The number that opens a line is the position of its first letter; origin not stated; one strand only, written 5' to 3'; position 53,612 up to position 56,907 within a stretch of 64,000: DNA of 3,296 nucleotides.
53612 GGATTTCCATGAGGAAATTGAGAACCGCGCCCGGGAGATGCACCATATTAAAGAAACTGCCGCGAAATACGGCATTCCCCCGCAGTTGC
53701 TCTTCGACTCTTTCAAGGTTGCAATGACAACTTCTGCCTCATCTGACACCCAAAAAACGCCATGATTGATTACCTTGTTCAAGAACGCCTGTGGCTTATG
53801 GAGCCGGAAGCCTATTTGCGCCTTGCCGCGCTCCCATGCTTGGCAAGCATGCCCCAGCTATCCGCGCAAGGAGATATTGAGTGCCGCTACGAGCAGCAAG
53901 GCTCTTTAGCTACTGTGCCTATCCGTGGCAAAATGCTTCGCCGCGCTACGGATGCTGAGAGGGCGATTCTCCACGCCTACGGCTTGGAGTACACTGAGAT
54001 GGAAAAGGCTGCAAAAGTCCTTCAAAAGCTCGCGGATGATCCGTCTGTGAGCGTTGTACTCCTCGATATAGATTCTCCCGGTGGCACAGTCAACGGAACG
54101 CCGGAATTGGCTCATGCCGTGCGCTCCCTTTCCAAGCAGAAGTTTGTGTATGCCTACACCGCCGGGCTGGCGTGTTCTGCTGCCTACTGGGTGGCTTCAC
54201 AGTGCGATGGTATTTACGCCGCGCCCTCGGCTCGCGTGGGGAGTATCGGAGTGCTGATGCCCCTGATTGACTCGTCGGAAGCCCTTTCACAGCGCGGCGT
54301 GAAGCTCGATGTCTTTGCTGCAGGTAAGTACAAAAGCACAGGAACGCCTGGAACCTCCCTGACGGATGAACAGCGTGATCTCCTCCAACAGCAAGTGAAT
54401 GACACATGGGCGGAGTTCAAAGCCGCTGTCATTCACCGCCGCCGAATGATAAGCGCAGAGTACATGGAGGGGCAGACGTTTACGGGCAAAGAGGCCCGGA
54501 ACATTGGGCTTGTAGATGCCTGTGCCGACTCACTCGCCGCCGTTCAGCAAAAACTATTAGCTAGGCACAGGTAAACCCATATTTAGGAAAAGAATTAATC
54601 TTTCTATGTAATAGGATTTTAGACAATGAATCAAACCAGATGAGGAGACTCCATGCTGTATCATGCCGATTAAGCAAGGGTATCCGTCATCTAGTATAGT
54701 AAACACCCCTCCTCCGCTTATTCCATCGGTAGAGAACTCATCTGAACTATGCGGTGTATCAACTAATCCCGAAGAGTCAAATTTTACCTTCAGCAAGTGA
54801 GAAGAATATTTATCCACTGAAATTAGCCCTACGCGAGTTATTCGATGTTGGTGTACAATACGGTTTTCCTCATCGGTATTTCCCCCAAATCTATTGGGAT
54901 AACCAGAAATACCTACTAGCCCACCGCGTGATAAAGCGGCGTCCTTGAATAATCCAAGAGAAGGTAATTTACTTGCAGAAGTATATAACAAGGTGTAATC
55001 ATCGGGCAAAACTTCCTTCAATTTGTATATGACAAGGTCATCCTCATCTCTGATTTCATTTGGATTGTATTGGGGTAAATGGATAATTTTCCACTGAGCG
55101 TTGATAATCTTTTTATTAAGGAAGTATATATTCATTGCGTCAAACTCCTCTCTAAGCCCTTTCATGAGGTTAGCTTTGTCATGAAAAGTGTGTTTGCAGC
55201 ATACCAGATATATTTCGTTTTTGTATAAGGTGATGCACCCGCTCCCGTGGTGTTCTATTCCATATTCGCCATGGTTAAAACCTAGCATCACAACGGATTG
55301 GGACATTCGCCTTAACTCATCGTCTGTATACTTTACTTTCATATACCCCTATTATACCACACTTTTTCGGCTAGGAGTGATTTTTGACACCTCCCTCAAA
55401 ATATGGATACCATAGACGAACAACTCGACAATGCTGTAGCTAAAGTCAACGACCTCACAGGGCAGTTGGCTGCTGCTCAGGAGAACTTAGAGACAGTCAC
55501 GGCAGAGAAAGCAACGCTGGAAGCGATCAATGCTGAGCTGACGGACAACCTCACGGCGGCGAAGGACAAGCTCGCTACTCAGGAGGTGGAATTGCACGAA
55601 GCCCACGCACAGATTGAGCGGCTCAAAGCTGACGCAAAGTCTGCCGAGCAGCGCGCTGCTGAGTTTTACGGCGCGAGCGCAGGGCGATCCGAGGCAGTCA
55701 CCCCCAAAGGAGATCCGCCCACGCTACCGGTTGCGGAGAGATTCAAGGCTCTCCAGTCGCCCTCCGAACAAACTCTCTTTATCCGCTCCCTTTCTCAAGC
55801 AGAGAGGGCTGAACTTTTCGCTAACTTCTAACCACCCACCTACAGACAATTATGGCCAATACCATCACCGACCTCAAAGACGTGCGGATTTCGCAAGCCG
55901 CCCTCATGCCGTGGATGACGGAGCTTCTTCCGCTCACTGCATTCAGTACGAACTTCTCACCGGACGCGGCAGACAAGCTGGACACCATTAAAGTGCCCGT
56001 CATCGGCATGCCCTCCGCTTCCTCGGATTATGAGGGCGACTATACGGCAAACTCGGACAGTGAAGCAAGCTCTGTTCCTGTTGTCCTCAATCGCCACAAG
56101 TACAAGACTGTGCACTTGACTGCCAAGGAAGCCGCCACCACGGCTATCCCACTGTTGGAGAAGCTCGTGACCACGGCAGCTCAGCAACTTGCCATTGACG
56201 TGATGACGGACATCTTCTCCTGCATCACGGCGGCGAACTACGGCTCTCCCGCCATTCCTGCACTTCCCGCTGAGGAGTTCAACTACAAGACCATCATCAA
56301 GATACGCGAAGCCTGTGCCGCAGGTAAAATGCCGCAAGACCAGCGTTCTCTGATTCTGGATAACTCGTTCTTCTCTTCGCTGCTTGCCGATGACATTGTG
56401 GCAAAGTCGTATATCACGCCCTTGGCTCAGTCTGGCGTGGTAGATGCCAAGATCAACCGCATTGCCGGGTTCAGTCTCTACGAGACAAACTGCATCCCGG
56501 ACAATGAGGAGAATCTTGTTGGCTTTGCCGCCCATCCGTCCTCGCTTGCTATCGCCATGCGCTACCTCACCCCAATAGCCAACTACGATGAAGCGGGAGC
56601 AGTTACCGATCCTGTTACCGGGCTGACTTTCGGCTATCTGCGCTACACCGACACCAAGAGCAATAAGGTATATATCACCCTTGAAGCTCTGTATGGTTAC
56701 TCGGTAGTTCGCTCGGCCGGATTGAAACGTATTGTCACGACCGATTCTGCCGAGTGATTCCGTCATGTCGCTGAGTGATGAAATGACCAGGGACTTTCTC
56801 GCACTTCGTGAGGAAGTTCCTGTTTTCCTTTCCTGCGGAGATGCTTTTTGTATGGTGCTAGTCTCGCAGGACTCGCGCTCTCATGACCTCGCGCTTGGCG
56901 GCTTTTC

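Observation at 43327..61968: TTTGACA-N13/14-ATG: a fixed-geometry element in front of late prophage genes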

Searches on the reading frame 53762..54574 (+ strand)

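Call 12: search_protein_families(library=phrogs, proteins=[window:53762-54574:+], max_evalue=0.001)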
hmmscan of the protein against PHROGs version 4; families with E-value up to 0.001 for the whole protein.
window:53762-54574:+ (270 aa): 5 families
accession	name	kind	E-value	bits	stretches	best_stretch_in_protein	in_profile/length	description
phrog_53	-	head and packaging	2.4e-51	176.6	1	43-261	70-285/583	head maturation protease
phrog_33023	-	unknown function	1e-26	94.8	1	73-254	88-274/507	-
phrog_4759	-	unknown function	1.4e-11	45.5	1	83-179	110-206/209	-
phrog_24209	-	unknown function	1.5e-06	29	1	86-114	10-38/49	-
phrog_94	-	head and packaging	0.00015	22.4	1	83-158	105-177/622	head maturation protease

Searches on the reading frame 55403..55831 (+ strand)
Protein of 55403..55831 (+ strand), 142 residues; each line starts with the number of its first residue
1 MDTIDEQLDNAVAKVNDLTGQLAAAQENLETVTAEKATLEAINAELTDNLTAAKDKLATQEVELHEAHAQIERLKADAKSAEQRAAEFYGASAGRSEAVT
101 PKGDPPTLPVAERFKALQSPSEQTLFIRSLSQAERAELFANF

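Call 13: search_protein_families(library=phrogs, proteins=[window:55403-55831:+], max_evalue=0.001)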
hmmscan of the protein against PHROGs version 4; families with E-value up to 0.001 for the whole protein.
window:55403-55831:+ (142 aa): 4 families
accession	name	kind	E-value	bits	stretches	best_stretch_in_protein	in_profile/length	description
phrog_20590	-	other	0.00017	22.2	1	18-83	24-89/242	peptidase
phrog_6631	-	unknown function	0.00018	22.1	1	7-86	32-112/251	-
phrog_27397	-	unknown function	0.00074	21.1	1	4-59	19-75/88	-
phrog_77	-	DNA, RNA and nucleotide metabolism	0.00096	18.7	1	2-84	481-597/967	SbcC-like subunit of palindrome specific endonuclease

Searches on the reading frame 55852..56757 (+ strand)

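Call 13: search_protein_families(library=phrogs, proteins=[window:55852-56757:+], max_evalue=0.001)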
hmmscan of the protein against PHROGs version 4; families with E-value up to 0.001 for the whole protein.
window:55852-56757:+ (301 aa): 2 families
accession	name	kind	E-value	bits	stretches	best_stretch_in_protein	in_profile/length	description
phrog_283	-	head and packaging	3e-27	97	2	1-216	1-218/385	major head protein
phrog_267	-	head and packaging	1.3e-19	71.6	1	43-234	72-283/410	major head protein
